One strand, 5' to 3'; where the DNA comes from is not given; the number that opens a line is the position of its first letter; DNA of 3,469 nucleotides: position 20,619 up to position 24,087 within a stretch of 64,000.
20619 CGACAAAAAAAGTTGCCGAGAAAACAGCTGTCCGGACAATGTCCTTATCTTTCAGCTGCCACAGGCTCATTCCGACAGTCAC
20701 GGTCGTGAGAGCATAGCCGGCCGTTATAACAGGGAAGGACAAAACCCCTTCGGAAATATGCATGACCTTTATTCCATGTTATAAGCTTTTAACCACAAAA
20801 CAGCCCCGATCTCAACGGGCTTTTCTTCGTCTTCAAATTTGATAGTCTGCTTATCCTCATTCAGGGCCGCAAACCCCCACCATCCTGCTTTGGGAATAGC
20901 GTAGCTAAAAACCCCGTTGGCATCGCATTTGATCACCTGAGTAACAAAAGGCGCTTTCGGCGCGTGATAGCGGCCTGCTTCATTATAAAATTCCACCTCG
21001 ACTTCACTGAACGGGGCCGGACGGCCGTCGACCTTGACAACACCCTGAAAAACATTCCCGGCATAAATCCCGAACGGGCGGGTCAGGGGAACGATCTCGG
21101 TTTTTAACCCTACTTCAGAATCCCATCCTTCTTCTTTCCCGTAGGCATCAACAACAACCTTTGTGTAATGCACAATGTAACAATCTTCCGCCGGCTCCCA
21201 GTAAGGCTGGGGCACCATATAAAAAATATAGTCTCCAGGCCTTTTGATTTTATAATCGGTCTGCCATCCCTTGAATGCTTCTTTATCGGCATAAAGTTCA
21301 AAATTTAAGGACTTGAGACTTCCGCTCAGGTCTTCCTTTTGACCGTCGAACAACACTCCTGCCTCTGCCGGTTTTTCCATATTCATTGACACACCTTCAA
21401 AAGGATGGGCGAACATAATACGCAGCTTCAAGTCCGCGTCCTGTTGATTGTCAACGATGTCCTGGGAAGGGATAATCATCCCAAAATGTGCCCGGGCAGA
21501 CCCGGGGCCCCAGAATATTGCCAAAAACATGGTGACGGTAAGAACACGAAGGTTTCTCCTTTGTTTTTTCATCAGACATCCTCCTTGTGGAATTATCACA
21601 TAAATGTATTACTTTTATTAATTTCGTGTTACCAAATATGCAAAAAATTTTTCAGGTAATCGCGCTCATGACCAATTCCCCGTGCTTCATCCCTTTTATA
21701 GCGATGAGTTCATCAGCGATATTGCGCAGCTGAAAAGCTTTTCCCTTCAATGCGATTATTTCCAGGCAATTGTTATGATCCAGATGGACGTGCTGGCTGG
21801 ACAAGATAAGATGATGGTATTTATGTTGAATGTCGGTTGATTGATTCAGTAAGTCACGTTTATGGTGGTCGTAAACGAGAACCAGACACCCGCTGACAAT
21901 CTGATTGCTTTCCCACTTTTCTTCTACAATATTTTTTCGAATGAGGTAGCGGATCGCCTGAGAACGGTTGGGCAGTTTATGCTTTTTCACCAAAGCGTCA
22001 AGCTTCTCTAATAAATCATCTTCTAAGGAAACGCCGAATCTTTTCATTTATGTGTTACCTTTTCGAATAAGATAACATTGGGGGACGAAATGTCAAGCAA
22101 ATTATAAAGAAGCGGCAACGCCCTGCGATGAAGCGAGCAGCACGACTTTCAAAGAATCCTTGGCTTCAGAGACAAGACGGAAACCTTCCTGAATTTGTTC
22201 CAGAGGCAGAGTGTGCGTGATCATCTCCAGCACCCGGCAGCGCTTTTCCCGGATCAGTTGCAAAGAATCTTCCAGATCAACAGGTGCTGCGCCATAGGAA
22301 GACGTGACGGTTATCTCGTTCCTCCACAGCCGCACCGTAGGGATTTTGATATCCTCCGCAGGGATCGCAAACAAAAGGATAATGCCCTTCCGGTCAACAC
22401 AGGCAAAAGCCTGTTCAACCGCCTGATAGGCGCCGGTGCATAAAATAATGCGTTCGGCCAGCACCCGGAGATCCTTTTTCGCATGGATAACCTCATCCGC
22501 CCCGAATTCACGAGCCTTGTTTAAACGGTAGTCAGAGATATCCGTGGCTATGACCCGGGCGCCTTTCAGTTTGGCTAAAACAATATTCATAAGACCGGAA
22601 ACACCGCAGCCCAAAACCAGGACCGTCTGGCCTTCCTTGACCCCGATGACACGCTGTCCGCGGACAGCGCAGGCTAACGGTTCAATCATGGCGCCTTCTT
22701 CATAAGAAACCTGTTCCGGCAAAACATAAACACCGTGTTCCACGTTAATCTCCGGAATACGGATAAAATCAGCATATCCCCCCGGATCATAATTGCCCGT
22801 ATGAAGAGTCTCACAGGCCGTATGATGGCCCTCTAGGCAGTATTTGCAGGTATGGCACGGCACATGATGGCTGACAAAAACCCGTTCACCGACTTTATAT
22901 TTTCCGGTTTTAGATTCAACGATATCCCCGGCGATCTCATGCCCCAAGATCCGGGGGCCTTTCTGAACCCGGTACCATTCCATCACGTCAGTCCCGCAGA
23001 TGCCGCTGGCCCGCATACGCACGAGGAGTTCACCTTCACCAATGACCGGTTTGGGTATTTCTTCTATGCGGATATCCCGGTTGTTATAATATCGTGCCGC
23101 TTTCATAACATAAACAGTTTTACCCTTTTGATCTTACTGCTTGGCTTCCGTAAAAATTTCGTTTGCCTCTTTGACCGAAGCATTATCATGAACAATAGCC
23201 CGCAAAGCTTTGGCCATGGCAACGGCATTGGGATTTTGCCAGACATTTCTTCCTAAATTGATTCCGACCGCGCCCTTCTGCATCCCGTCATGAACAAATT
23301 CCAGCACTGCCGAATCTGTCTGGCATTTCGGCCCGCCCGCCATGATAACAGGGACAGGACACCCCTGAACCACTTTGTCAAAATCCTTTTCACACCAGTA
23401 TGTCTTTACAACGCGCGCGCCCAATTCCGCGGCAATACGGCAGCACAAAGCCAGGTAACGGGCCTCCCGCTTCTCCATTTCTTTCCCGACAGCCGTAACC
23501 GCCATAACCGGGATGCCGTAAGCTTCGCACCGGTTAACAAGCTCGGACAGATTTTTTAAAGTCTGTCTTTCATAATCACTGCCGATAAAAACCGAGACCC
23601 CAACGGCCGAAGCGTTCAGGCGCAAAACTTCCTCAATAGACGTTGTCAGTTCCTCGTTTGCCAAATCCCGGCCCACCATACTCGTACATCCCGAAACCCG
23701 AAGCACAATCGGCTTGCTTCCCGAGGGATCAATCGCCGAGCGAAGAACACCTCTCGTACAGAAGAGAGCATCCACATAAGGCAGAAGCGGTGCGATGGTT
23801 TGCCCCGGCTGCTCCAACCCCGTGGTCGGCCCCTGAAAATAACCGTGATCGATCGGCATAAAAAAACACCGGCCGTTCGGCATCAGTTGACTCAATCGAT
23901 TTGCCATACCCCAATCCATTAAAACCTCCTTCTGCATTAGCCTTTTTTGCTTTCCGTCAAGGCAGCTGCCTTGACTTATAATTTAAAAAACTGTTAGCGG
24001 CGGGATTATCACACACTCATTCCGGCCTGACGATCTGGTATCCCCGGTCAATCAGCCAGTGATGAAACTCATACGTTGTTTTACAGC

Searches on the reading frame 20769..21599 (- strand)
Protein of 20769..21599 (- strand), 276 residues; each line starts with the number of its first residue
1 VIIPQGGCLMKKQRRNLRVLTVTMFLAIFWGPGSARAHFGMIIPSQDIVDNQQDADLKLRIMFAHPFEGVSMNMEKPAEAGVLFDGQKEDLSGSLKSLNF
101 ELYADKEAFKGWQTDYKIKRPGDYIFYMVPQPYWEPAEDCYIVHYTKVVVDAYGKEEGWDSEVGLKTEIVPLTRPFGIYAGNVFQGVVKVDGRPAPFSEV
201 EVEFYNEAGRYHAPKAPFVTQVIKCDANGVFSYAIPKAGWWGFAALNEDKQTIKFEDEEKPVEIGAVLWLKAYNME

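Call 27: search_protein_families(library=pfam, proteins=[window:20769-21599:-], max_evalue=0.001)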
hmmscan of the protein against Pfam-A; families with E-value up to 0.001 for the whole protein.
window:20769-21599:- (276 aa): 1 family
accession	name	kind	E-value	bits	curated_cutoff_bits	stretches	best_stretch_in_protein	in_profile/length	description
PF10670.15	DUF4198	-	4.8e-59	200.4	34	1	35-249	1-209/209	Domain of unknown function (DUF4198)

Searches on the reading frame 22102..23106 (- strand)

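Call 27: search_protein_families(library=pfam, proteins=[window:22102-23106:-], max_evalue=0.001)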
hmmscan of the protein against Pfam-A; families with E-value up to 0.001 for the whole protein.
window:22102-23106:- (334 aa): 5 families
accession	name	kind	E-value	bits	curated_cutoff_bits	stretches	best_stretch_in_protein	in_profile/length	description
PF08240.17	ADH_N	-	1.5e-22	80.3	23.5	1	23-121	1-98/104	Alcohol dehydrogenase GroES-like domain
PF00107.32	ADH_zinc_N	-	4.1e-18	66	31.8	1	171-285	3-127/129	Zinc-binding dehydrogenase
PF01262.27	AlaDh_PNT_C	-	5.1e-06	26.5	23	1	153-213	23-83/214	Alanine dehydrogenase/PNT, C-terminal domain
PF16912.11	Glu_dehyd_C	-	7.6e-06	26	34.9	1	158-323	30-209/211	Glucose dehydrogenase C-terminus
PF08242.18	Methyltransf_12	-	0.0008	20.5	30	0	163-219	1-57/98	Methyltransferase domain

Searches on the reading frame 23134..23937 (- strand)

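Call 27: search_protein_families(library=pfam, proteins=[window:23134-23937:-], max_evalue=0.001)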
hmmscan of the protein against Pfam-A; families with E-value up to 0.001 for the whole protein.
window:23134-23937:- (267 aa): 1 family
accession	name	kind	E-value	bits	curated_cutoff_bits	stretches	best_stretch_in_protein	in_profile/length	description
PF01791.15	DeoC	-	6.3e-28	98.4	23.8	1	26-234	3-228/229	DeoC/LacD family aldolase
